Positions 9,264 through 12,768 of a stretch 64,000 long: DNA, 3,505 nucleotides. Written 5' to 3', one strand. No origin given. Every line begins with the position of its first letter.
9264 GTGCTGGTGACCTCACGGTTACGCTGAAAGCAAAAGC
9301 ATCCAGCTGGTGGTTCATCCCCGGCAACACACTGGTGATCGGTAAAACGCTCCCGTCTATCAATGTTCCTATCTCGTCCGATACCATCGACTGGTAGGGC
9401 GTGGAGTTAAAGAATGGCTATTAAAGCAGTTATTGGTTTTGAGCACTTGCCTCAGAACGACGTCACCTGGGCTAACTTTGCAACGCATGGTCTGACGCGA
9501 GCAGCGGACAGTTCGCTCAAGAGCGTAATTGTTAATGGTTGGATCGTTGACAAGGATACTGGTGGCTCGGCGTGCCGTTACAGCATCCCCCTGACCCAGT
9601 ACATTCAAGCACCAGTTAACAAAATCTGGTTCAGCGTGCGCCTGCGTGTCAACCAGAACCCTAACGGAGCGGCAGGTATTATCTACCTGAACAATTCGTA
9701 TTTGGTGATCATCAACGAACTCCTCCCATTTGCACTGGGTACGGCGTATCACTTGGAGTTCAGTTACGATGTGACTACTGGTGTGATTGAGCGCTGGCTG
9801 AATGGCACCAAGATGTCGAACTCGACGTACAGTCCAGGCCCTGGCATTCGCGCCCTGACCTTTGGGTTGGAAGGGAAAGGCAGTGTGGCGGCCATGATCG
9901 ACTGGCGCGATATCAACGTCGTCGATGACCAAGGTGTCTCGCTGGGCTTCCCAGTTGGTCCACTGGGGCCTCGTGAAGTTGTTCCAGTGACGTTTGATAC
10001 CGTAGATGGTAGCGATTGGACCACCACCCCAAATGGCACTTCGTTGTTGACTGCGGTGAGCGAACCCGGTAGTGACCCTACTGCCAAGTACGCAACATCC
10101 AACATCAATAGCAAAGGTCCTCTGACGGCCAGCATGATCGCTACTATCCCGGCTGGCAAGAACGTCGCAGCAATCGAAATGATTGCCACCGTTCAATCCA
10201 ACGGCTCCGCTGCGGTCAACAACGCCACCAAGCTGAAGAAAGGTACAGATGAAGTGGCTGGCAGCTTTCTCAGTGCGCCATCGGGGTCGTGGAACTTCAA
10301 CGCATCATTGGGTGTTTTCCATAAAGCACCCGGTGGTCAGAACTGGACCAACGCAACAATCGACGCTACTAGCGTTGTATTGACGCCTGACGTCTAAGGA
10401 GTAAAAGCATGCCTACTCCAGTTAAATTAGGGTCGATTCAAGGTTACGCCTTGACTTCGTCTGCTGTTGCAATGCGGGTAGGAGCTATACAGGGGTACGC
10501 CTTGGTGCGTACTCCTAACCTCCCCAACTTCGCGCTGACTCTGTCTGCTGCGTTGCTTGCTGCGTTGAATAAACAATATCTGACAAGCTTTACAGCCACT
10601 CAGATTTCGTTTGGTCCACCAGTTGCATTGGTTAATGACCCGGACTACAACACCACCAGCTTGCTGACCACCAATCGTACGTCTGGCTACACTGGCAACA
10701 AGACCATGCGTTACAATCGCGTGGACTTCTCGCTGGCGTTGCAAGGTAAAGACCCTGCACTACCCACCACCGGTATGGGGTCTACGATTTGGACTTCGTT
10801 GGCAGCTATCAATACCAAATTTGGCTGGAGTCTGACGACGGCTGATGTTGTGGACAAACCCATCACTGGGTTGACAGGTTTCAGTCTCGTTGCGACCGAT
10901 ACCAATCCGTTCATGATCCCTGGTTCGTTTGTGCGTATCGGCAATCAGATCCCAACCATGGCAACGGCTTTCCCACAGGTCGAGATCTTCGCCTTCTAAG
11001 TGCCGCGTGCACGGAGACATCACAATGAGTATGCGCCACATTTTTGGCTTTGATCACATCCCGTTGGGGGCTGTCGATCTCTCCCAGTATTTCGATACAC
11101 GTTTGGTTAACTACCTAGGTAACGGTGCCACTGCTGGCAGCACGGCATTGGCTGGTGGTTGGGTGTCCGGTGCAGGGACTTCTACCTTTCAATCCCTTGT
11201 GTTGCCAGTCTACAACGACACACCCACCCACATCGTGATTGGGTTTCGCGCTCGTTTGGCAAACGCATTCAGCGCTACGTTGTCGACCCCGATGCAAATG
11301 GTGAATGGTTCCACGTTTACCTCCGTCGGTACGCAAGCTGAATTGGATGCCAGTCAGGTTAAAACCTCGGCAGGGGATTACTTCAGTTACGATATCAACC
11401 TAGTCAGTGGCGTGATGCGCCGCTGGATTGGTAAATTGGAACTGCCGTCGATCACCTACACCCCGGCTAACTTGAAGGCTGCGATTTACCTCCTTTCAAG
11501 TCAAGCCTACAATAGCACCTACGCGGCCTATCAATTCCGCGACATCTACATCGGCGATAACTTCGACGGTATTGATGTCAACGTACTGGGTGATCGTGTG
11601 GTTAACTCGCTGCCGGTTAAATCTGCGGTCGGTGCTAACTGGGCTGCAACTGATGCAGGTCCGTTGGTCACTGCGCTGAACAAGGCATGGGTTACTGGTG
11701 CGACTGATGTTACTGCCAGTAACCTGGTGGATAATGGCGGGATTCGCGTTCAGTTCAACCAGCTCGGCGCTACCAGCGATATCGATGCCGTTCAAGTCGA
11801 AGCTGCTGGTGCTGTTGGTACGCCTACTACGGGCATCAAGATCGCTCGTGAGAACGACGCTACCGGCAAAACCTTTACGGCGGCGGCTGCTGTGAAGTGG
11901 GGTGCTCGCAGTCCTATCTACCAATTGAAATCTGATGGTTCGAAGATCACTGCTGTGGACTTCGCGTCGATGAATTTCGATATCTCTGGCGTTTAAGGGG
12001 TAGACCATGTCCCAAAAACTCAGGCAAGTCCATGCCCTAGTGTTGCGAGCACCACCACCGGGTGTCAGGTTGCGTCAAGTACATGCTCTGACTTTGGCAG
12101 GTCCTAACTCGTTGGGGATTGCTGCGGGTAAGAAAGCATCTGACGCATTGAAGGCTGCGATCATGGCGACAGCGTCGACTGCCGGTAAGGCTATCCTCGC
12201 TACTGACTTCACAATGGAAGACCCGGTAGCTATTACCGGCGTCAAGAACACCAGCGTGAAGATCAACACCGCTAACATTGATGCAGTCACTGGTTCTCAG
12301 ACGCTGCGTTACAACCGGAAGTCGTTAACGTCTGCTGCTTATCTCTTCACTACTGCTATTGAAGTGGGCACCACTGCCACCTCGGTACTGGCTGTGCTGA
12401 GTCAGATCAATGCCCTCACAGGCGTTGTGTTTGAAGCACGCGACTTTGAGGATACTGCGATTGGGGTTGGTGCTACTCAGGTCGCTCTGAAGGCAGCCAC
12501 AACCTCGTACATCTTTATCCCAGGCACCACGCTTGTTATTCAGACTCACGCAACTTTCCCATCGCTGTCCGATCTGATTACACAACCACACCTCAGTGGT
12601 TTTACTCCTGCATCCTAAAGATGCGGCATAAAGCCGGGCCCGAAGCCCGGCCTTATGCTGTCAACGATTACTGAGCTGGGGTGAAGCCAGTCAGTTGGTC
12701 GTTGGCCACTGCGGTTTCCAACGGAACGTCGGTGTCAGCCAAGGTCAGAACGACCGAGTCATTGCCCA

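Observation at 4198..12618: Strict pairing rule: each full-length B gene is followed by a partner carrying a tandem ~10-aa motif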

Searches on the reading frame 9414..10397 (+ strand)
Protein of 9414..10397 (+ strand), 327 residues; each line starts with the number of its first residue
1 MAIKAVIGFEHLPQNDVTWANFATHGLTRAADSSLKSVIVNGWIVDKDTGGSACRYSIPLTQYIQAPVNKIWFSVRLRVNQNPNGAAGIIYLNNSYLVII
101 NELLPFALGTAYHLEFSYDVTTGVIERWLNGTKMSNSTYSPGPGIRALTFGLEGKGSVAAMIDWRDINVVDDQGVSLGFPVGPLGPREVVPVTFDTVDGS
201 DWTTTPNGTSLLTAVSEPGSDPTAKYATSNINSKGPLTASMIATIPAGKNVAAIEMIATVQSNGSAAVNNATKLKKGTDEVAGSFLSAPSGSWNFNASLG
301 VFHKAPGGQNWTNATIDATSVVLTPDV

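Call 5: search_protein_families(library=pfam, proteins=[window:9414-10397:+], max_evalue=0.1)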
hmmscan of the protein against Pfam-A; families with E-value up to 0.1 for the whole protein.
window:9414-10397:+ (327 aa): 0 families

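Call 6: search_protein_families(library=phrogs, proteins=[window:9414-10397:+], max_evalue=0.01)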
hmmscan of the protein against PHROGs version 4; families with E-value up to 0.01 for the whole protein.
window:9414-10397:+ (327 aa): 2 families
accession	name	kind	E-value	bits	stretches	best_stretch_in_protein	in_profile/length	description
phrog_2448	-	unknown function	1.2e-05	25.6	1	112-319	119-327/335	-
phrog_19032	-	unknown function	0.0027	18.3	1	153-272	35-147/214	-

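Call 26: find_homologous_proteins(query=window:9414-10394:+, max_evalue=0.001)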
Query window:9414-10394:+ (327 aa): 40 proteins with E <= 0.001 among 2984 candidates. Only proteins of 179 to 573 residues were searched: fused or split forms outside these lengths cannot appear, so this answer is no evidence that the protein stands alone or is whole; lengths 'longer' or 'shorter' looks for them.
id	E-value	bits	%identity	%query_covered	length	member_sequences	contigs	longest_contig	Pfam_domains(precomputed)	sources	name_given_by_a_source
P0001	8.2e-209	710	98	100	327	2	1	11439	-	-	-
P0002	9.0e-174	595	80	100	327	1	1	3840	-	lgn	-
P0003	1.8e-167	574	76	100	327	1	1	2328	-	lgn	-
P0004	1.3e-166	572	77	100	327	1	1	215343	-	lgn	-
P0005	1.8e-155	535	70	100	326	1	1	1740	-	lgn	-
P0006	8.8e-154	530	71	100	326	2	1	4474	-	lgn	-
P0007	2.3e-151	522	71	100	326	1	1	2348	-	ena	-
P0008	8.7e-150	516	70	100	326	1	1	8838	-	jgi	-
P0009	6.4e-142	491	65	100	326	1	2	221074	-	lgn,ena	-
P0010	1.5e-111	391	56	100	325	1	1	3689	-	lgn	-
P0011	6.7e-110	385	56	100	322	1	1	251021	-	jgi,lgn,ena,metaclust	metaclust:\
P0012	2.0e-109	384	54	100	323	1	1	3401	-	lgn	-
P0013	3.5e-109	383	55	100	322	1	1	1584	-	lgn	-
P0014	4.2e-109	383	56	100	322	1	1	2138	-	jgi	jgi:hypothetical protein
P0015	1.5e-107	378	53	100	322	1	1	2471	-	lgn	-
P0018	4.9e-106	373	52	100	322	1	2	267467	-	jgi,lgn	jgi:hypothetical protein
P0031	1.7e-95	338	50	100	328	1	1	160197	-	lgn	-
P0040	6.9e-87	310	48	100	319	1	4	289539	-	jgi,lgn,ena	-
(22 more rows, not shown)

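Call 29: find_encoding_contigs(protein=P0004, flank=10000, max_places=1)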
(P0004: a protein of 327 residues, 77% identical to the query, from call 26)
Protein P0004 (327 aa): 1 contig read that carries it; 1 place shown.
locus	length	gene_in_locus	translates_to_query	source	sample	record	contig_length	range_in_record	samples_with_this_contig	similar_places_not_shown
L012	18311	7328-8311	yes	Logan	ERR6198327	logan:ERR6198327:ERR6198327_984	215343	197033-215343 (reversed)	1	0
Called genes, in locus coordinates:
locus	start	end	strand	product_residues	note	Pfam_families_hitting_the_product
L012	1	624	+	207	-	?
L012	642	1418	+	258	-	PF25613:DUF7941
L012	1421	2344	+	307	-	PF25613:DUF7941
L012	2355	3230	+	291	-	PF25613:DUF7941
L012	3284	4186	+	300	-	PF25613:DUF7941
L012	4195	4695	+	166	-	PF25613:DUF7941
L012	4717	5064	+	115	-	-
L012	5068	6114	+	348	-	-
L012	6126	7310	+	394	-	PF25613:DUF7941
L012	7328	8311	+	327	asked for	-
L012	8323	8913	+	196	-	PF25613:DUF7941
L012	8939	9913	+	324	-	-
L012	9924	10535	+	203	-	PF25613:DUF7941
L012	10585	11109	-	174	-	PF25613:DUF7941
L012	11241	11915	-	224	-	-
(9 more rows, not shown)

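Call 30: find_encoding_contigs(protein=P0009, flank=10000, max_places=1)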
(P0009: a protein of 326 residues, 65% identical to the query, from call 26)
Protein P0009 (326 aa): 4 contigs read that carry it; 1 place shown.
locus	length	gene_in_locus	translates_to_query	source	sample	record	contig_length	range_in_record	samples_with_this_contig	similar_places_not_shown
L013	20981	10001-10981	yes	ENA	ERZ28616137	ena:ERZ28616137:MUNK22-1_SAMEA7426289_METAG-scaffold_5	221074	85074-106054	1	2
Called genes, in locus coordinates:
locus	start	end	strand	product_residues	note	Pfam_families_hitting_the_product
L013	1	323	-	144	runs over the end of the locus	PF07087:DUF1353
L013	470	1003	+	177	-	PF25613:DUF7941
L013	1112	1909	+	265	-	PF25613:DUF7941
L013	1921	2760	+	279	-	PF25613:DUF7941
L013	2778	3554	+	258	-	PF25613:DUF7941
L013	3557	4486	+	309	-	PF25613:DUF7941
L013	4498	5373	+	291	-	PF25613:DUF7941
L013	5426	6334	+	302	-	PF25613:DUF7941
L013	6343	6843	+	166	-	PF25613:DUF7941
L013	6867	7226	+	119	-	-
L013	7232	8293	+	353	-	-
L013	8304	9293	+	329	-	-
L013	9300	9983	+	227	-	PF25613:DUF7941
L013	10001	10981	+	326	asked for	-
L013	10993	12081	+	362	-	PF25613:DUF7941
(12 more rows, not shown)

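Call 31: find_encoding_contigs(protein=P0018, flank=10000, max_places=1)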
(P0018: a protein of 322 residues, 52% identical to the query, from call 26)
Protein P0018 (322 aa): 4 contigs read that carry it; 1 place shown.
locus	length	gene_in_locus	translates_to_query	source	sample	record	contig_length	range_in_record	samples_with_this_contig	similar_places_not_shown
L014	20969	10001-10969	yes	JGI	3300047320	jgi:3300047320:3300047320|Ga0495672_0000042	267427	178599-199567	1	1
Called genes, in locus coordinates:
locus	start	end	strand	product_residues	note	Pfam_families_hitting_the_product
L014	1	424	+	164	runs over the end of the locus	PF25613:DUF7941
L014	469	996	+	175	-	PF25613:DUF7941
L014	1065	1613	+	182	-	PF25613:DUF7941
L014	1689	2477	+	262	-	PF25613:DUF7941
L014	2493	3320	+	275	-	PF25613:DUF7941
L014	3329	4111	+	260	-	PF25613:DUF7941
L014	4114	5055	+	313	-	PF25613:DUF7941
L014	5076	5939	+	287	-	PF25613:DUF7941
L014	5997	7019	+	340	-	-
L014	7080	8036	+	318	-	PF25613:DUF7941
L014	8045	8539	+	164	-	PF25613:DUF7941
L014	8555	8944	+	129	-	-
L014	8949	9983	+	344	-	-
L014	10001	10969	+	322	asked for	-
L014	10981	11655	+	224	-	PF25613:DUF7941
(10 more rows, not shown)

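Call 32: find_encoding_contigs(protein=P0040, flank=10000, max_places=1)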
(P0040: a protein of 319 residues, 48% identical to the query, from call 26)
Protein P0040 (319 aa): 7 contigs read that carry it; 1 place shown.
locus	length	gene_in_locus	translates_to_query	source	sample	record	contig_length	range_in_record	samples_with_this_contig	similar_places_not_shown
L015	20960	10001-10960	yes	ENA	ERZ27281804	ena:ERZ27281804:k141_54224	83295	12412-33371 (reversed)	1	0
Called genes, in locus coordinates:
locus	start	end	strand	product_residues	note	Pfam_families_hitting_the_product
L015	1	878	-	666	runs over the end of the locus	PF22745:Nlig-Ia, PF01653:DNA_ligase_aden, PF03120:OB_DNA_ligase, PF12826:HHH_2, PF00533:BRCT, PF12738:PTCB-BRCT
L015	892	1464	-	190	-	-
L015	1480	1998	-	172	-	PF14081:DUF4262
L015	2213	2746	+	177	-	PF25613:DUF7941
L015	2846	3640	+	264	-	PF25613:DUF7941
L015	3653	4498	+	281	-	PF25613:DUF7941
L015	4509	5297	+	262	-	PF25613:DUF7941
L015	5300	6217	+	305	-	PF25613:DUF7941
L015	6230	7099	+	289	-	PF25613:DUF7941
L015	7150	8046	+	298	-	PF25613:DUF7941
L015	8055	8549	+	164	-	PF25613:DUF7941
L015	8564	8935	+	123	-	-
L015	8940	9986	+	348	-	-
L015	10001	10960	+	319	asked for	-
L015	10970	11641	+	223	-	PF25613:DUF7941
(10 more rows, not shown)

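Call 33: find_encoding_contigs(protein=P0031, flank=10000, max_places=1)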
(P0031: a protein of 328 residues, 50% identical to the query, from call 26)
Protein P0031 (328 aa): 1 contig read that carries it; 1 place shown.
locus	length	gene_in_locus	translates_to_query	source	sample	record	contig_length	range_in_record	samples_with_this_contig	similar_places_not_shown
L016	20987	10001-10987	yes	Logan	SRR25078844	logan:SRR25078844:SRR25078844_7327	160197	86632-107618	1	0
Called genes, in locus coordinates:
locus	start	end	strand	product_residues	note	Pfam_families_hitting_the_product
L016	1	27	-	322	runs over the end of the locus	-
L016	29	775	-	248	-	PF02223:Thymidylate_kin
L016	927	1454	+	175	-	PF25613:DUF7941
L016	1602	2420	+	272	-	PF25613:DUF7941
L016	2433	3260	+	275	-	PF25613:DUF7941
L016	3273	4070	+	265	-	PF25613:DUF7941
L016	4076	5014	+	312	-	PF25613:DUF7941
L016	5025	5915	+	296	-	PF25613:DUF7941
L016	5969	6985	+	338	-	-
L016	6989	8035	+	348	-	PF25613:DUF7941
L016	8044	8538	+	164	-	PF25613:DUF7941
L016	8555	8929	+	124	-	-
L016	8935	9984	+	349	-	-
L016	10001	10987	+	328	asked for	-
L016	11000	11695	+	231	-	PF25613:DUF7941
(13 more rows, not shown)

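Call 48: predict_structure(alignment_id=A2)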
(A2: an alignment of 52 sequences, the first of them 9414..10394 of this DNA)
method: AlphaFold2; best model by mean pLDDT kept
length: 327 residues; sequences in the alignment: 52
mean_pLDDT: 91.4   pTM: 0.88
mean pLDDT of the five models: 91.4, 90.4, 90.0, 89.8, 89.5
residues with pLDDT >= 90: 252; 70-90: 67; 50-70: 8; < 50: 0
segments of 3 or more residues with pLDDT < 50: none
pLDDT, mean of each block of 10 residues (from residue 1): 91 91 92 84 87 90 95 95 87 94 88 96 96 94 96 81 94 84 87 95 94 86 84 94 88 94 92 97 96 92 94 95 91
secondary structure, 60 per line:
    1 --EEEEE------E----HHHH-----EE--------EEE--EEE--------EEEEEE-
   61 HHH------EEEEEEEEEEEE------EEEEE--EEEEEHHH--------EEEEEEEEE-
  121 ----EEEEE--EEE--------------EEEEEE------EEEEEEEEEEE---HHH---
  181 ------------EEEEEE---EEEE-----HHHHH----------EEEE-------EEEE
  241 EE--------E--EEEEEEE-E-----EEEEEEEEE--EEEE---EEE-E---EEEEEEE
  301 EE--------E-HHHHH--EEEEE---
elements in order: E3-7 H19-22 E38-40 E43-45 E54-59 E70-81 E88-92 E95-99 E111-119 E125-129 E132-134 E149-154 E161-171 E193-198 E202-205 H211-215 E226-229 E237-242 E254-260 E268-276 E279-282 E286-288 E294-302 H313-317 E320-324

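Call 52: fold_search(model_id=the predicted structure, library=pdb)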
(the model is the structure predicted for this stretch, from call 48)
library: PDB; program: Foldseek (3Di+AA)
matches with E <= 10: 500; with E <= 0.001: 154
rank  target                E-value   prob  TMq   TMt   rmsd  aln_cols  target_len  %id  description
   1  4jqt_A                2.3e-06  1.00  0.32  0.26  21.9       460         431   10  Crystal structure of a putative glycosyl hydrolase (BT3469) from Bacteroides thetaiotaomicron VPI-5482 at 2.49 A resol (released 2013-04-17)
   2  4xup_A                3.6e-06  0.98  0.22  0.21  19.3       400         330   11  Structure of the N-terminal CBM22-1-CBM22-2 tandem domain from Paenibacillus barcinonensis Xyn10C (released 2015-06-03)
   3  4xup_D                4.6e-06  0.98  0.21  0.21  19.5       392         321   11  Structure of the N-terminal CBM22-1-CBM22-2 tandem domain from Paenibacillus barcinonensis Xyn10C (released 2015-06-03)
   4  4xup_F                8.3e-06  0.98  0.22  0.22  21.9       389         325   11  Structure of the N-terminal CBM22-1-CBM22-2 tandem domain from Paenibacillus barcinonensis Xyn10C (released 2015-06-03)
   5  6kzk_A                2.4e-05  1.00  0.35  0.45   5.8       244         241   11  Structure of alginate lyase Aly36B mutant K143A/M171A in complex with alginate trisaccharide (released 2020-09-23)
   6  5mqr                  2.7e-05  1.00  0.31  0.11   4.7       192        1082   11  Sialidase BT_1020 (released 2017-03-22)
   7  6kcw                  2.8e-05  1.00  0.35  0.45   5.9       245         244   10  Structure of alginate lyase Aly36B (released 2020-06-24)
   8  1lte_A                4.6e-05  1.00  0.32  0.41   7.4       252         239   12  STRUCTURE OF A LEGUME LECTIN WITH AN ORDERED N-LINKED CARBOHYDRATE IN COMPLEX WITH LACTOSE (released 1994-01-31)
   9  4xup_B                4.6e-05  0.93  0.21  0.22  19.8       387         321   11  Structure of the N-terminal CBM22-1-CBM22-2 tandem domain from Paenibacillus barcinonensis Xyn10C (released 2015-06-03)
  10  3zyp                  6.3e-05  1.00  0.27  0.38   8.6       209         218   16  Cellulose induced protein, Cip1 (released 2012-09-12)
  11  3azv_A                7.4e-05  0.96  0.25  0.21  19.0       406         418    9  Crystal structure of the receptor binding domain (released 2011-12-28)
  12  9n6a                  7.4e-05  0.98  0.29  0.26  20.8       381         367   12  GP23 C-termimal receptor binding domain from TM4 phage (released 2026-02-18)
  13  4isq_A                8.3e-05  0.97  0.27  0.23  19.8       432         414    8  Binding domain of Botulinum neurotoxin DC in complex with human synaptotagmin I (released 2013-08-14)
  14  5zqi                  8.7e-05  1.00  0.27  0.38   9.2       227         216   12  Alginate lyase AlgAT5 from Polysaccharide Lyase family 7 (released 2019-04-24)
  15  1sfy_A                9.2e-05  1.00  0.31  0.40   6.8       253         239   12  Crystal structure of recombinant Erythrina corallodandron Lectin (released 2004-08-10)
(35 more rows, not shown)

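Call 62: search_protein_representatives(alignment_id=A2)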
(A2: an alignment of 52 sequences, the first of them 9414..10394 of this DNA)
Query: 52 sequences, 324 profile positions. Proteins with E-value up to 0.001 (for the whole library): 1320; up to 1e-10: 304; up to 1e-30: 76. The best 150 are listed.
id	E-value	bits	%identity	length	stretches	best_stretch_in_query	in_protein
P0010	2.9e-143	493.4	-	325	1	1-324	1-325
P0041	5.2e-94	331.5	-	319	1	1-324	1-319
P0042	9.7e-93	327.4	-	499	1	1-322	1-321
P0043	3.2e-86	306.0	-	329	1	1-323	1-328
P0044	1.5e-85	303.7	-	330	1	1-324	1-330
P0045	6.1e-80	285.3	-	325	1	1-322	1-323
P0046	2.7e-79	283.2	-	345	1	1-324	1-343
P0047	2.1e-74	267.1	-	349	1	4-324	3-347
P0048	2.6e-74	266.8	-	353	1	1-324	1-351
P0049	3.4e-73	263.1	-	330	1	1-324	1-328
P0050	8.0e-73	261.9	-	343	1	1-324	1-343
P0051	3.3e-72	259.9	-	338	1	1-324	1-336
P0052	6.4e-71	255.6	-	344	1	1-324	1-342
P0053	1.7e-69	250.9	-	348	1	1-324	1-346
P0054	1.9e-69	250.8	-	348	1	1-324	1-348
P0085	5.9e-39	150.6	-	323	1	1-321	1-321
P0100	1.3e-32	129.8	-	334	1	1-323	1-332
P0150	1.7e-27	113.0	-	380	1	1-322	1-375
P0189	1.5e-22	96.7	-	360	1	38-322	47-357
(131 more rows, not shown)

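Call 65: find_encoding_contigs(protein=P0085, flank=8000, max_places=1)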
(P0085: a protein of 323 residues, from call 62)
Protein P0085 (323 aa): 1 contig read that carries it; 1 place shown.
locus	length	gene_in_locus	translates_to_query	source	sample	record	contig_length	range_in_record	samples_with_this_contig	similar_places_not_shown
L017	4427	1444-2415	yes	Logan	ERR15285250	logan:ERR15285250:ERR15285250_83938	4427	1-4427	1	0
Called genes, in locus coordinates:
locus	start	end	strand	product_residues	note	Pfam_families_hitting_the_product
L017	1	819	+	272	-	?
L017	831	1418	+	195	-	PF25613:DUF7941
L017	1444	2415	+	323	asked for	-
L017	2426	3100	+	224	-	PF25613:DUF7941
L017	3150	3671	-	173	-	PF25613:DUF7941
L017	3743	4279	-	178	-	PF25613:DUF7941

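Call 66: find_encoding_contigs(protein=P0100, flank=8000, max_places=1)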
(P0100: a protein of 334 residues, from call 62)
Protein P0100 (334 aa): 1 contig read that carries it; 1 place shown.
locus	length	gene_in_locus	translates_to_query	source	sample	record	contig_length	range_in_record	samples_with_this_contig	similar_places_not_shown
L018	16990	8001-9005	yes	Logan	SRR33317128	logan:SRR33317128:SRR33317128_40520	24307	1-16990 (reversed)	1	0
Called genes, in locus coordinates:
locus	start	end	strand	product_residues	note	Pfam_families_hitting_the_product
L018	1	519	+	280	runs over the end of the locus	PF25613:DUF7941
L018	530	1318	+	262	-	PF25613:DUF7941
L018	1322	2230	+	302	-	PF25613:DUF7941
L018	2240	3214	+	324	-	PF25613:DUF7941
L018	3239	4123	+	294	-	PF25613:DUF7941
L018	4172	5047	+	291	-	PF25613:DUF7941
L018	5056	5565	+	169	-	PF25613:DUF7941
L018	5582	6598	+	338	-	-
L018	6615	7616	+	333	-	-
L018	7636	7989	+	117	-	PF25613:DUF7941 (weak)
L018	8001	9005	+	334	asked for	-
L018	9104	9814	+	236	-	PF25613:DUF7941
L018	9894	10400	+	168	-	PF25613:DUF7941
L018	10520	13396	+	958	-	-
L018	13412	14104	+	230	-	-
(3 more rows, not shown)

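Call 67: find_encoding_contigs(protein=P0150, flank=8000, max_places=1)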
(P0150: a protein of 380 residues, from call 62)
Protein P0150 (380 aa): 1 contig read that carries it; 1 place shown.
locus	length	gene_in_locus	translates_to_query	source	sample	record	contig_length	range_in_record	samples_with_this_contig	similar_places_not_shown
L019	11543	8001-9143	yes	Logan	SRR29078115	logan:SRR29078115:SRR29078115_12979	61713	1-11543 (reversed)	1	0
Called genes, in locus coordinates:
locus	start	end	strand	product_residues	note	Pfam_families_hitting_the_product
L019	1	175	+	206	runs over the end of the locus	-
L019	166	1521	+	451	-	-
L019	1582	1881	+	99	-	-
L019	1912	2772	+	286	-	-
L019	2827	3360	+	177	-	PF25613:DUF7941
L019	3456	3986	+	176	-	PF25613:DUF7941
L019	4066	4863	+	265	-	PF25613:DUF7941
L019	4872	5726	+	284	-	PF25613:DUF7941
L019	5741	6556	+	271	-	PF25613:DUF7941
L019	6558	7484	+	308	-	PF25613:DUF7941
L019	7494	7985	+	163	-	PF25613:DUF7941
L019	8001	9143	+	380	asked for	-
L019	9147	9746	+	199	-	PF25613:DUF7941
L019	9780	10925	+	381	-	-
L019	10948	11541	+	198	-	?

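Call 68: find_encoding_contigs(protein=P0189, flank=8000, max_places=1)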
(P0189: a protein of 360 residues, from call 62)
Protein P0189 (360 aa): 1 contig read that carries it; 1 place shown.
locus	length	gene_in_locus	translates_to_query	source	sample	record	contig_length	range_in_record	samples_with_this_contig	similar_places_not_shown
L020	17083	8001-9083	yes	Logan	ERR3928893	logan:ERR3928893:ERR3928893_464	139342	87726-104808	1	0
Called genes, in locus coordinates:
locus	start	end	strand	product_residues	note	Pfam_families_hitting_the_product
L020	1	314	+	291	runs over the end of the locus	PF25613:DUF7941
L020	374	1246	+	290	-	PF25613:DUF7941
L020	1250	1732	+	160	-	PF25613:DUF7941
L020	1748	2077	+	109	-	PF25613:DUF7941 (weak)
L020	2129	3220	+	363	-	-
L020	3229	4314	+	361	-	-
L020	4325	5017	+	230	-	PF25613:DUF7941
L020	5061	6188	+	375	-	-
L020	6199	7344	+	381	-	-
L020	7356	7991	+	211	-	PF25613:DUF7941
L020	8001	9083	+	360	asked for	-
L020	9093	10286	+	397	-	-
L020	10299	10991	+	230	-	PF25613:DUF7941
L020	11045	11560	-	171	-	PF25613:DUF7941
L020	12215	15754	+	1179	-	PF00176:SNF2-rel_dom (weak), PF04851:ResIII (weak), PF00271:Helicase_C (weak)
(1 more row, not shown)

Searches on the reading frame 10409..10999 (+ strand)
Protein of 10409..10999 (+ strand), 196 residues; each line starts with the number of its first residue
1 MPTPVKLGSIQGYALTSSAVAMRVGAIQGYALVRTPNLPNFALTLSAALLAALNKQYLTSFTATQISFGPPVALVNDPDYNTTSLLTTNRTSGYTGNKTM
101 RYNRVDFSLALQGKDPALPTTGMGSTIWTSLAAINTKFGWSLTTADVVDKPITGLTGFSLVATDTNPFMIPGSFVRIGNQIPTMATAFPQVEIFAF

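Call 5: search_protein_families(library=pfam, proteins=[window:10409-10999:+], max_evalue=0.1)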
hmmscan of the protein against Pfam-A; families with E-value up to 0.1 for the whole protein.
window:10409-10999:+ (196 aa): 1 family
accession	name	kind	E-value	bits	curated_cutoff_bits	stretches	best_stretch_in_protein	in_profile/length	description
PF25613.1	DUF7941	-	4.4e-14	53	27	1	45-168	8-142/276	Family of unknown function (DUF7941)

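Call 6: search_protein_families(library=phrogs, proteins=[window:10409-10999:+], max_evalue=0.01)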
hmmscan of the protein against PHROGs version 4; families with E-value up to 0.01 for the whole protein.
window:10409-10999:+ (196 aa): 5 families
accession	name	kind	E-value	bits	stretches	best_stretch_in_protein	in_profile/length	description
phrog_1037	-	head and packaging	1.9e-16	61.3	1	43-157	8-127/290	virion structural protein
phrog_2935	-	head and packaging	2.3e-15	57.5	1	44-169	10-136/180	virion structural protein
phrog_30606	-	unknown function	4.5e-08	32.9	1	50-155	13-118/701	-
phrog_20090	-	unknown function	0.00024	21.3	1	64-184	205-330/354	-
phrog_3589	-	head and packaging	0.00068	19.7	1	71-148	38-114/512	virion structural protein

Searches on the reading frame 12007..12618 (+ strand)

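Call 5: search_protein_families(library=pfam, proteins=[window:12007-12618:+], max_evalue=0.1)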
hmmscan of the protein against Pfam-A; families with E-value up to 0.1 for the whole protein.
window:12007-12618:+ (203 aa): 1 family
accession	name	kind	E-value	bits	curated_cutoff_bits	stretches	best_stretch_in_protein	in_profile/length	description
PF25613.1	DUF7941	-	1.2e-13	51.6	27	1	71-199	39-170/276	Family of unknown function (DUF7941)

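Call 6: search_protein_families(library=phrogs, proteins=[window:12007-12618:+], max_evalue=0.01)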
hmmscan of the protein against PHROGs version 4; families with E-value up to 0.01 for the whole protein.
window:12007-12618:+ (203 aa): 4 families
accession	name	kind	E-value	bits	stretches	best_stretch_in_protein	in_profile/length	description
phrog_1037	-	head and packaging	3e-19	70.5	1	42-199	8-167/290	virion structural protein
phrog_2935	-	head and packaging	6.2e-10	39.8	1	63-199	29-173/180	virion structural protein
phrog_20090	-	unknown function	2.4e-05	24.6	1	74-180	216-324/354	-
phrog_19313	-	unknown function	0.0003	20.4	1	110-180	71-143/728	-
